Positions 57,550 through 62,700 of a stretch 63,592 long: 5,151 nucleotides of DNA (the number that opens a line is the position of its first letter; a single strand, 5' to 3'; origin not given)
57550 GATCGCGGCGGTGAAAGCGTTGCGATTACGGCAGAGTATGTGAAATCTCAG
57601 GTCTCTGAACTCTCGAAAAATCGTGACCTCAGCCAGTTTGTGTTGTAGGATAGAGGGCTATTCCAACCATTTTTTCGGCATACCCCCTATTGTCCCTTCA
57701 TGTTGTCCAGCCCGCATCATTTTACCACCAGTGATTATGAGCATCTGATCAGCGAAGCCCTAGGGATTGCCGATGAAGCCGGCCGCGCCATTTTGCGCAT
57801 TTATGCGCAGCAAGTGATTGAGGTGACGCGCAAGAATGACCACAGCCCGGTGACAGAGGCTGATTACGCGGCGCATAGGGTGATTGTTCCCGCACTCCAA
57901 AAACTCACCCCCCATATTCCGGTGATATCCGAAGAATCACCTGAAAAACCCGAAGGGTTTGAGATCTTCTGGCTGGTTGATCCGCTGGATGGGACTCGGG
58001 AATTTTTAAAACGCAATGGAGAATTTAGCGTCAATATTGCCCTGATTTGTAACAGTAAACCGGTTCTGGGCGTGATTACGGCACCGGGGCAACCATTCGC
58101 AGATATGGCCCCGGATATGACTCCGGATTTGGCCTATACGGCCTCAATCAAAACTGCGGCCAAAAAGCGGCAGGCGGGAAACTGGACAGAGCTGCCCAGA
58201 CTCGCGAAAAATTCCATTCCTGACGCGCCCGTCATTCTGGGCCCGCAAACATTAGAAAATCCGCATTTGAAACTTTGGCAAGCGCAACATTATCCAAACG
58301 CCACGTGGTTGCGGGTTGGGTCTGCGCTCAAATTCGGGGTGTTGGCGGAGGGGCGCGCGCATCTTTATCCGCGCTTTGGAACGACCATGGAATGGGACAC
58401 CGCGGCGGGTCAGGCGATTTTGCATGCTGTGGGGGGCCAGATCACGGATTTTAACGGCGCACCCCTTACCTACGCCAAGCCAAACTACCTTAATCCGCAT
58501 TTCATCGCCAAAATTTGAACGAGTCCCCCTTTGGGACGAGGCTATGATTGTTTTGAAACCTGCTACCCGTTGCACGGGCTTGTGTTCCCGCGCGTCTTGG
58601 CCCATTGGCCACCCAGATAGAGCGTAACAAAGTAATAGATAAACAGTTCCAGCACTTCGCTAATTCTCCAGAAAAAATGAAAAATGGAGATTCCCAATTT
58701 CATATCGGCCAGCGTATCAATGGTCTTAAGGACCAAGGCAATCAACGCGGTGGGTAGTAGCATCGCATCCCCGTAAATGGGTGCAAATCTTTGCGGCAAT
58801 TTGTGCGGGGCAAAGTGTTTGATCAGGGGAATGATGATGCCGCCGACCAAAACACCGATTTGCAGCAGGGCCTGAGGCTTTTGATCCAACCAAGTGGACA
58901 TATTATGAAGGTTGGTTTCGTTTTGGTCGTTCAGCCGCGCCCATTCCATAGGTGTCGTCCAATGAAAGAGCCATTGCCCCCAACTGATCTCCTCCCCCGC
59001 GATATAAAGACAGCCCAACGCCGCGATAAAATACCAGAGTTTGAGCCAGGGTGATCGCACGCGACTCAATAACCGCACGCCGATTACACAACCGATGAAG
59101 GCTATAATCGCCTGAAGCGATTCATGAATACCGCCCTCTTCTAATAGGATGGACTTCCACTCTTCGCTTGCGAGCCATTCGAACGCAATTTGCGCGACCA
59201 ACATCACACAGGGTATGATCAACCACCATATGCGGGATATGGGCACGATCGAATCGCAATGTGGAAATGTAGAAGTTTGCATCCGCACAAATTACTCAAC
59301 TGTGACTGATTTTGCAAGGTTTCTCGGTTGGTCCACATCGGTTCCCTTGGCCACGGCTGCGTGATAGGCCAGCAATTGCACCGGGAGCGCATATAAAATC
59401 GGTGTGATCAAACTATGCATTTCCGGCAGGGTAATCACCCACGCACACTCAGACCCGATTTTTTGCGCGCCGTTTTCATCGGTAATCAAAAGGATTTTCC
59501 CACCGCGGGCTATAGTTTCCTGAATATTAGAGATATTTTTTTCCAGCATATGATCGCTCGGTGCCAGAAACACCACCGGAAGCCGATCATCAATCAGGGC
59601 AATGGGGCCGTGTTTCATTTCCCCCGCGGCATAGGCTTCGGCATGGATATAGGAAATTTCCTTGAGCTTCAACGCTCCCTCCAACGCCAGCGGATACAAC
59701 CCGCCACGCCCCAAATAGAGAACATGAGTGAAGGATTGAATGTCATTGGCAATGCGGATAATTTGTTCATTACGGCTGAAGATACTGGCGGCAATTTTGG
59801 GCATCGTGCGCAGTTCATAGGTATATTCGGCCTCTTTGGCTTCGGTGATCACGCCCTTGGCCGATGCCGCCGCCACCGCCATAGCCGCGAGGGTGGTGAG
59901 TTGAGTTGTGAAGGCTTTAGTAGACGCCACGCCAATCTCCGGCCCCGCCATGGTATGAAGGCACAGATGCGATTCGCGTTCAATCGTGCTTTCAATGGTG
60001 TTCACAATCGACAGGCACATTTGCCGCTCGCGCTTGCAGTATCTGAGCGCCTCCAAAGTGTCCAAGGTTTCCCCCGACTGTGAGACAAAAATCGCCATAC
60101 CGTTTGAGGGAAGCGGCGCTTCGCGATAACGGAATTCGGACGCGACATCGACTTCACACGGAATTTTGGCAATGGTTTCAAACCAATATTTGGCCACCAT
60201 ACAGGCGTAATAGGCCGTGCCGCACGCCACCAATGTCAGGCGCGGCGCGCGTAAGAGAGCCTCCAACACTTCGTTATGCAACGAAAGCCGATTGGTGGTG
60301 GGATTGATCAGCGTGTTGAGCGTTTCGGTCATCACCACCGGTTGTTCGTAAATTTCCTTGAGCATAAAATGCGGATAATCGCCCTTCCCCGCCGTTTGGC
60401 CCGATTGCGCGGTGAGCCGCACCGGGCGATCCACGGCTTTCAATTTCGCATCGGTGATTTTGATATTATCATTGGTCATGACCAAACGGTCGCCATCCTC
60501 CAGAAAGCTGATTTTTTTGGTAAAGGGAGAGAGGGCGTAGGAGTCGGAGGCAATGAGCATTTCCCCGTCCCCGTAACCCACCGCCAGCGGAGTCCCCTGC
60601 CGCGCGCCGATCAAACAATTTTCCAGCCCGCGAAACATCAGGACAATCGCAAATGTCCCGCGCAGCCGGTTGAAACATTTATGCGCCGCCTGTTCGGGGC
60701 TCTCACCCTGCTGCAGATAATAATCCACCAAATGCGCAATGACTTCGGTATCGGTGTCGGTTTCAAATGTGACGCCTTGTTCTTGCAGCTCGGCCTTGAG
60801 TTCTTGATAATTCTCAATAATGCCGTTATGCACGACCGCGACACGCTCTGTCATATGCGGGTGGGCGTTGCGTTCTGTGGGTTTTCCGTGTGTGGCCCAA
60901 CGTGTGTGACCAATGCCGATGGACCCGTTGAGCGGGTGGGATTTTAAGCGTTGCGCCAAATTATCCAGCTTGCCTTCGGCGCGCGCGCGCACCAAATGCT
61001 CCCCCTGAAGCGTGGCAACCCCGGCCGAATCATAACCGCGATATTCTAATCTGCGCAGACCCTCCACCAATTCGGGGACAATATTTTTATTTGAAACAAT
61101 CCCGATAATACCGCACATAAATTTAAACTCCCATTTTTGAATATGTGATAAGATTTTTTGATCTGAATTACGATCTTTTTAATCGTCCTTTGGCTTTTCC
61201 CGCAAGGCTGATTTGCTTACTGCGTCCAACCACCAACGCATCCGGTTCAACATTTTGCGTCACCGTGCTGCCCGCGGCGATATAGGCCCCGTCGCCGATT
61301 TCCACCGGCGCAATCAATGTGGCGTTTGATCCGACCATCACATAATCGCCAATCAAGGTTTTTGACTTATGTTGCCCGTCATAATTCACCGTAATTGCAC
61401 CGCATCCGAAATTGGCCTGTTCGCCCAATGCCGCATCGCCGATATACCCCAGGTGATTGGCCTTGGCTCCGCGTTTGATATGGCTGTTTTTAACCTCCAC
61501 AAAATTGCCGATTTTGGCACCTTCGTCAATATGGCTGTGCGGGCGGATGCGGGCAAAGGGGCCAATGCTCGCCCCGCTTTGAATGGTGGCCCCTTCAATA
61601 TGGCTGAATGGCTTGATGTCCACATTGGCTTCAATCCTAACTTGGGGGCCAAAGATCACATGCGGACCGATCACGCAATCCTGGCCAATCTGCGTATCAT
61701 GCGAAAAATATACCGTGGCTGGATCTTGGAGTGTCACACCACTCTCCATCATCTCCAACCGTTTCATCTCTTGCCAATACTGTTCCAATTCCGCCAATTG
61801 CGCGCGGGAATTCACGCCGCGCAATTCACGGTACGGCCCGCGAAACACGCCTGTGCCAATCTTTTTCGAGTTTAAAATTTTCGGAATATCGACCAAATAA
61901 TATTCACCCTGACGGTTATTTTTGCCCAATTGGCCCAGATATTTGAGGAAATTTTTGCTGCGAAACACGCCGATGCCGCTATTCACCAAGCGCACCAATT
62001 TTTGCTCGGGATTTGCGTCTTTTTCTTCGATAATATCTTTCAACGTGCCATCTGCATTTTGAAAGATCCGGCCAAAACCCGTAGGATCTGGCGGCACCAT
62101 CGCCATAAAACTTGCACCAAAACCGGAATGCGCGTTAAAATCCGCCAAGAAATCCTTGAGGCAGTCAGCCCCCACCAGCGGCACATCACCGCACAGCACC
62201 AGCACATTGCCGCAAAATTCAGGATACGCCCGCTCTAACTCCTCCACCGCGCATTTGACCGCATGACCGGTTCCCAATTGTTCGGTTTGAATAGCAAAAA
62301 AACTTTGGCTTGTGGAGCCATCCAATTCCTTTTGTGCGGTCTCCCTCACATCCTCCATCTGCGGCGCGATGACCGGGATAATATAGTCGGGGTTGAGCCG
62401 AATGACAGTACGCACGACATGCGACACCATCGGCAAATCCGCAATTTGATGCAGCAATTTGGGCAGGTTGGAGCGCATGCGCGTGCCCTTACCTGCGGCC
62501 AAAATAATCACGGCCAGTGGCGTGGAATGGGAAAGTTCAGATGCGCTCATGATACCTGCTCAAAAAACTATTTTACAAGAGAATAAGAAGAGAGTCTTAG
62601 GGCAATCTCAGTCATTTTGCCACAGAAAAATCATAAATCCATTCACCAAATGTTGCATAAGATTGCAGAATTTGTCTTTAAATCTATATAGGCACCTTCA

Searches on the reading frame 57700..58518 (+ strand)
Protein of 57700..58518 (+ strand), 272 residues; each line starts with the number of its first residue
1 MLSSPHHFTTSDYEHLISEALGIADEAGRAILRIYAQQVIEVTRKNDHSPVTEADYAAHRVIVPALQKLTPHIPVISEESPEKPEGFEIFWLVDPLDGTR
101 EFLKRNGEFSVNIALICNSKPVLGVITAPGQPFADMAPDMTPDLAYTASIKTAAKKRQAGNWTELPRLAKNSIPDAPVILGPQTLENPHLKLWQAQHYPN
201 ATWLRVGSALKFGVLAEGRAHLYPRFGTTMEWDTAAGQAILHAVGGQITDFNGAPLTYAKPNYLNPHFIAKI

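Call 31: search_protein_families(library=pfam, proteins=[window:57700-58518:+], max_evalue=0.00001)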
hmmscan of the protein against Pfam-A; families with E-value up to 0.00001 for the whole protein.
window:57700-58518:+ (272 aa): 1 family
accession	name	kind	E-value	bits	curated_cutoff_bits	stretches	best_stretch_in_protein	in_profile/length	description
PF00459.30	Inositol_P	-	1e-44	153.5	27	1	13-265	2-252/271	Inositol monophosphatase family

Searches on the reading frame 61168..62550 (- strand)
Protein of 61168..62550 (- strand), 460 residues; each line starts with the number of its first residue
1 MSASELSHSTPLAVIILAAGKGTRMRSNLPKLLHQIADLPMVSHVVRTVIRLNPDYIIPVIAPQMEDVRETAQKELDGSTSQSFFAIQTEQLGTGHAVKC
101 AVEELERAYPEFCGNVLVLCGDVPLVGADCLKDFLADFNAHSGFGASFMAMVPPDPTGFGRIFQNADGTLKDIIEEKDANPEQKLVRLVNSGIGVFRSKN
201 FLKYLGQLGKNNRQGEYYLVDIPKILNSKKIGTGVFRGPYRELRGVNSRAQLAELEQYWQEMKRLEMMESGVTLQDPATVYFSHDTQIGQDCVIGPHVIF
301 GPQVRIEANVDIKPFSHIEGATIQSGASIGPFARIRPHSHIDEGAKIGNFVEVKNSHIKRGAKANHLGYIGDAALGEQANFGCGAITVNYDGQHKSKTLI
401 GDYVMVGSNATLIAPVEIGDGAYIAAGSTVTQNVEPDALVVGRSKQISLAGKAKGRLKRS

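Call 31: search_protein_families(library=pfam, proteins=[window:61168-62550:-], max_evalue=0.00001)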
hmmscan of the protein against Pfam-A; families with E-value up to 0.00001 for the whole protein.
window:61168-62550:- (460 aa): 5 families
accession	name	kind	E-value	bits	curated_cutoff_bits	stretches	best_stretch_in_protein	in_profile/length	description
PF00132.30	Hexapep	-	3.3e-27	93.4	27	3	398-431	2-35/36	Bacterial transferase hexapeptide (six repeats)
PF00483.29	NTP_transferase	-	2.5e-15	57.1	21.2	1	14-217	2-201/245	Nucleotidyl transferase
PF12804.13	NTP_transf_3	-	6.1e-13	49.7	27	1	14-142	1-115/160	MobA-like NTP transferase domain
PF25084.1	LbH_EIF2B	-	7.1e-08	32.9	54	0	280-362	4-79/105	EIF2B subunit epsilon LbH domain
PF14602.12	Hexapep_2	-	9.8e-07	28.8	27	1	400-432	4-34/34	Hexapeptide repeat of succinyl-transferase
